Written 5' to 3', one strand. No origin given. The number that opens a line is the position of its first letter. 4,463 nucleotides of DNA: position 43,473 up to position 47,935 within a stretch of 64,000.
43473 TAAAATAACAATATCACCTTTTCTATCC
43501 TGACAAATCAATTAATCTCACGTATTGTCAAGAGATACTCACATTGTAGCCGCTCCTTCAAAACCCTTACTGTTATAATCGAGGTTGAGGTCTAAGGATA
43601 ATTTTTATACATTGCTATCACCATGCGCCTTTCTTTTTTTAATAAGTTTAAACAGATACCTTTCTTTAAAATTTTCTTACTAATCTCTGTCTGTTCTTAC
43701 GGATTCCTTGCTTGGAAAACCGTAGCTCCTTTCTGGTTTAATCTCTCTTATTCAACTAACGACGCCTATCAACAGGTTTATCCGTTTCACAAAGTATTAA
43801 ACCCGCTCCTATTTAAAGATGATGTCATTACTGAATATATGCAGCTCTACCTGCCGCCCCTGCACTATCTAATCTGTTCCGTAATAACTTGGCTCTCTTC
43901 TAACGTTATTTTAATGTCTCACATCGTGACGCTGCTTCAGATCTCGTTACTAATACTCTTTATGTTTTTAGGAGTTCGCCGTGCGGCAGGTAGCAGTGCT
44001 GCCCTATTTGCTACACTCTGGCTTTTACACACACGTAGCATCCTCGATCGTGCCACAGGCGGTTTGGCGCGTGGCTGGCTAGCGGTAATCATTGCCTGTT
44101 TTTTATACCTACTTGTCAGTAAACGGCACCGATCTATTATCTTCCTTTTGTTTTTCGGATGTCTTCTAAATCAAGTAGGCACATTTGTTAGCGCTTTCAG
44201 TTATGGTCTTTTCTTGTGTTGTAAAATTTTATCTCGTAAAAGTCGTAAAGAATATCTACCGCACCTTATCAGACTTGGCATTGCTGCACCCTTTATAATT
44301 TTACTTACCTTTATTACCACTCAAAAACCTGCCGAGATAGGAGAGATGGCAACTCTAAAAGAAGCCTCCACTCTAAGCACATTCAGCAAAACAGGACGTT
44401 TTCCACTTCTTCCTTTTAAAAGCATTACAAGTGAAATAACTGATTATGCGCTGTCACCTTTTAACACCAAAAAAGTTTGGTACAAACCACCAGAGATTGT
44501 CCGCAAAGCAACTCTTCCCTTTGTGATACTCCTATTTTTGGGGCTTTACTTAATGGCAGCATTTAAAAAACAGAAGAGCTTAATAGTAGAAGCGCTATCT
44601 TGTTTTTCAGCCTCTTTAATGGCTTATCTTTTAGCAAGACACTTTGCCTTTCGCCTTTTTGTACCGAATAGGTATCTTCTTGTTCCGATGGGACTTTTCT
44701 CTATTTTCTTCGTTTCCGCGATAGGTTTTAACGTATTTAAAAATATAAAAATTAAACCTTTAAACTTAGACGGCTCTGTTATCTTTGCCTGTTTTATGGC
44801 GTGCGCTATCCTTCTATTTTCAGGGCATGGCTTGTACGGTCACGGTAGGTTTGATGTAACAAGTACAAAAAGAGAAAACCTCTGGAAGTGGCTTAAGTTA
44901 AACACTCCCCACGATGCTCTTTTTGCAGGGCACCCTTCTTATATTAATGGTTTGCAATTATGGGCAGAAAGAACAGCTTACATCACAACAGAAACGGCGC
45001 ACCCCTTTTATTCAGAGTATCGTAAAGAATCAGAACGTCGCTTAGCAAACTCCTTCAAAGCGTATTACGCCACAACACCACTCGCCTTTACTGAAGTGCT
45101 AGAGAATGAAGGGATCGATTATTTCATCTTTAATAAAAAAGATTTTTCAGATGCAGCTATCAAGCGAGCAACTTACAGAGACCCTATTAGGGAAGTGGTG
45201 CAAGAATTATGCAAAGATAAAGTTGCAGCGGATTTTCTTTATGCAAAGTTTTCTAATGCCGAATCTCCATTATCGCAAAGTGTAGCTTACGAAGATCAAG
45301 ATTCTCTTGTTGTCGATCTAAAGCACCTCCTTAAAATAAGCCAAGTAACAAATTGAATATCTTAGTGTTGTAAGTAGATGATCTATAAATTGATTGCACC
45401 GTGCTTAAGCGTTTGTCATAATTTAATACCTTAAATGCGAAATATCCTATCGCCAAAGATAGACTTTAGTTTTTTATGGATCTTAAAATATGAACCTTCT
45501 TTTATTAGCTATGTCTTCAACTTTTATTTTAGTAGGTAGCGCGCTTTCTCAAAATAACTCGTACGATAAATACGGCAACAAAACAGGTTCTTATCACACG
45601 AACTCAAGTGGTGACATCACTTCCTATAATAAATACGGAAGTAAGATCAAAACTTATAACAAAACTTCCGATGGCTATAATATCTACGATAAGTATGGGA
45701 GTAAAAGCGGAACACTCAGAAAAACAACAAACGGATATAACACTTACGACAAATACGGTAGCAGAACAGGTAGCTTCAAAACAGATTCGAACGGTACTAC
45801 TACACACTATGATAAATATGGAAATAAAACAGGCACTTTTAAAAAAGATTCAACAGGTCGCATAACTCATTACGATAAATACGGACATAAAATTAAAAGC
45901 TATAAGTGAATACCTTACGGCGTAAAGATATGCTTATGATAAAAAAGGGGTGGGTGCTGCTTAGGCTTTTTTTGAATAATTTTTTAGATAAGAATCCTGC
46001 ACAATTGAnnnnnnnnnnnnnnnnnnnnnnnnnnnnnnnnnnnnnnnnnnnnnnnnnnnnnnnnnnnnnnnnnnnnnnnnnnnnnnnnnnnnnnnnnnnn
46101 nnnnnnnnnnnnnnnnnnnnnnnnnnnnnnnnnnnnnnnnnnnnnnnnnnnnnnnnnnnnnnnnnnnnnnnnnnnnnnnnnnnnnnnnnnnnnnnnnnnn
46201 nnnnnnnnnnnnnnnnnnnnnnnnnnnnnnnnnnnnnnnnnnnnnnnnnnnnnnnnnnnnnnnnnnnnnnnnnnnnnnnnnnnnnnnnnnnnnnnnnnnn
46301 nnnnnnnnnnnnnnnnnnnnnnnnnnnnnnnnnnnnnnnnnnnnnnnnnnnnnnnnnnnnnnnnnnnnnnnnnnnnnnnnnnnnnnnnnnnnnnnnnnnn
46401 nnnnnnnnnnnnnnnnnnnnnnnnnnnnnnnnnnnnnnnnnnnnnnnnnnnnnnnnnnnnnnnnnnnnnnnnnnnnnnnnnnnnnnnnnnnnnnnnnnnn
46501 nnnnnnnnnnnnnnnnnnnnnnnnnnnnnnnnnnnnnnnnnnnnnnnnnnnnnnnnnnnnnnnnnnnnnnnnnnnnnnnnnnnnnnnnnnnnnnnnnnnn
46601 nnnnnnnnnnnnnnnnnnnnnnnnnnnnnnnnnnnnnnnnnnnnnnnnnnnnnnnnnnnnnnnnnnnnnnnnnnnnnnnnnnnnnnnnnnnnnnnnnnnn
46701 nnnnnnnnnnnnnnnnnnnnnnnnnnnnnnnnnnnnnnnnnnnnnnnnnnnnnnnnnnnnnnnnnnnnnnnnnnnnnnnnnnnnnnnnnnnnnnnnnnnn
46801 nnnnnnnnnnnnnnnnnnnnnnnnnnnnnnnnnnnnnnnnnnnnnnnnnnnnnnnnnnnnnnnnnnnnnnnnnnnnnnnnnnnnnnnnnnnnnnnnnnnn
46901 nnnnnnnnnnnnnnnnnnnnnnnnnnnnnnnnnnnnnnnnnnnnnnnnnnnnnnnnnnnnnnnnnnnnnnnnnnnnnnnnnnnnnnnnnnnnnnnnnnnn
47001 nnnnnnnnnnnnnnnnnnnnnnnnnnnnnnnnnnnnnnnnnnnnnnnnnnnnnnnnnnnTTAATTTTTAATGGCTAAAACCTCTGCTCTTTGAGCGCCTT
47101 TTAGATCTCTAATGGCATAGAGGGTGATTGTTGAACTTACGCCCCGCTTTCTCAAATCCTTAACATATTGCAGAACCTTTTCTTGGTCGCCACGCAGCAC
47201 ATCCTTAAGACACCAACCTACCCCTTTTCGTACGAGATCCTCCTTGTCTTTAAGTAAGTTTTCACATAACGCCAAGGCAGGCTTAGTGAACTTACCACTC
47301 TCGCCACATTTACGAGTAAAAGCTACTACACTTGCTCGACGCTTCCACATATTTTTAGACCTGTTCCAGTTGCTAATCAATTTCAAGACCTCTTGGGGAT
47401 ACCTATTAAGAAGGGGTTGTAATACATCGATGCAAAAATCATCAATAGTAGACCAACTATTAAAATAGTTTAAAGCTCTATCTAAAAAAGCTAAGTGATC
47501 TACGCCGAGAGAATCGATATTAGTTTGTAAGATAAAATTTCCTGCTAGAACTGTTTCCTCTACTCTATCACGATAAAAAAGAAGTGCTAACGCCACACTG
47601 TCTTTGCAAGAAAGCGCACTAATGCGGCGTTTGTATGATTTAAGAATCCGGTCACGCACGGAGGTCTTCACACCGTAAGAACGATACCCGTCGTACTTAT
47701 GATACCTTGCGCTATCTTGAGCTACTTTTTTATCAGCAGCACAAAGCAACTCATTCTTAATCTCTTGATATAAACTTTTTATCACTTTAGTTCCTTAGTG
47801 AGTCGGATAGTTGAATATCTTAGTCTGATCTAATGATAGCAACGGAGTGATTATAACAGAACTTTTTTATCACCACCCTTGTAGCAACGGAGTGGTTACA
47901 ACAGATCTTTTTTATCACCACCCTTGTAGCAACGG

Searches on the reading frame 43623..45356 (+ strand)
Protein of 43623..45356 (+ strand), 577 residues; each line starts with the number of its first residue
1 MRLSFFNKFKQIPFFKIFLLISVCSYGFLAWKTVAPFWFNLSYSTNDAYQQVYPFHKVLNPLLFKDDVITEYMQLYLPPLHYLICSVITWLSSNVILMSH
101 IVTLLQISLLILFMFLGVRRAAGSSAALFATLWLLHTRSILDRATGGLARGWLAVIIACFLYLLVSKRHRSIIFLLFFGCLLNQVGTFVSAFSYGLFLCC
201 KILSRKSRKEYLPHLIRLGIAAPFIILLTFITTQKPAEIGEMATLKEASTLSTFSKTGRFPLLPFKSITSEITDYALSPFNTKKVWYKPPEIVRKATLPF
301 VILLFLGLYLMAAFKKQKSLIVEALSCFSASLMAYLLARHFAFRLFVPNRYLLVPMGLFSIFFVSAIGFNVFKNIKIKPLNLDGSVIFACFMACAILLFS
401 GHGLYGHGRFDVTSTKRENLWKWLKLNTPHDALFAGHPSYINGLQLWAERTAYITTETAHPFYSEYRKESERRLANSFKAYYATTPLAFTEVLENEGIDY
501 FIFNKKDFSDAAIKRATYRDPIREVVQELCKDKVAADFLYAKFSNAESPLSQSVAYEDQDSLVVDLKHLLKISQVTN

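Call 6: search_protein_families(library=pfam, proteins=[window:43623-45356:+], max_evalue=0.1)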
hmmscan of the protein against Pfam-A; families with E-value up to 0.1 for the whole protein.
window:43623-45356:+ (577 aa): 2 families
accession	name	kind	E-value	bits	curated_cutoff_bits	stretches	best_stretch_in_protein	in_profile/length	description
PF20604.3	DUF6798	-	0.002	18.2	26.9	1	420-462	6-46/61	Domain of unknown function (DUF6798)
PF10034.15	Dpy19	-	0.0025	16.5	27.2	1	136-506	302-592/653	Q-cell neuroblast polarisation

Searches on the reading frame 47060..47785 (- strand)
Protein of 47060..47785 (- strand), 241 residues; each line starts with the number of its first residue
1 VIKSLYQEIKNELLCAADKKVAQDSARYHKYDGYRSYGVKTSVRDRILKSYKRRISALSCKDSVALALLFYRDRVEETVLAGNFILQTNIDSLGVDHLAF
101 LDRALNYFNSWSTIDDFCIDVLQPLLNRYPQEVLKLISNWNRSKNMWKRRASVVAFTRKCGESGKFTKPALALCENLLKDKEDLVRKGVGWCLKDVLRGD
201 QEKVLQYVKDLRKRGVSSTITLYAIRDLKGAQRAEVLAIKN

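Call 43: search_protein_families(library=pfam, proteins=[window:47060-47785:-], max_evalue=0.001)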
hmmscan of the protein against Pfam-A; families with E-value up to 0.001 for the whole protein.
window:47060-47785:- (241 aa): 1 family
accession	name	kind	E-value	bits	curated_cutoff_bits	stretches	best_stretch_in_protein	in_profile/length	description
PF08713.17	DNA_alkylation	-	3e-38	132.1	21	1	9-227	1-212/213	DNA alkylation repair enzyme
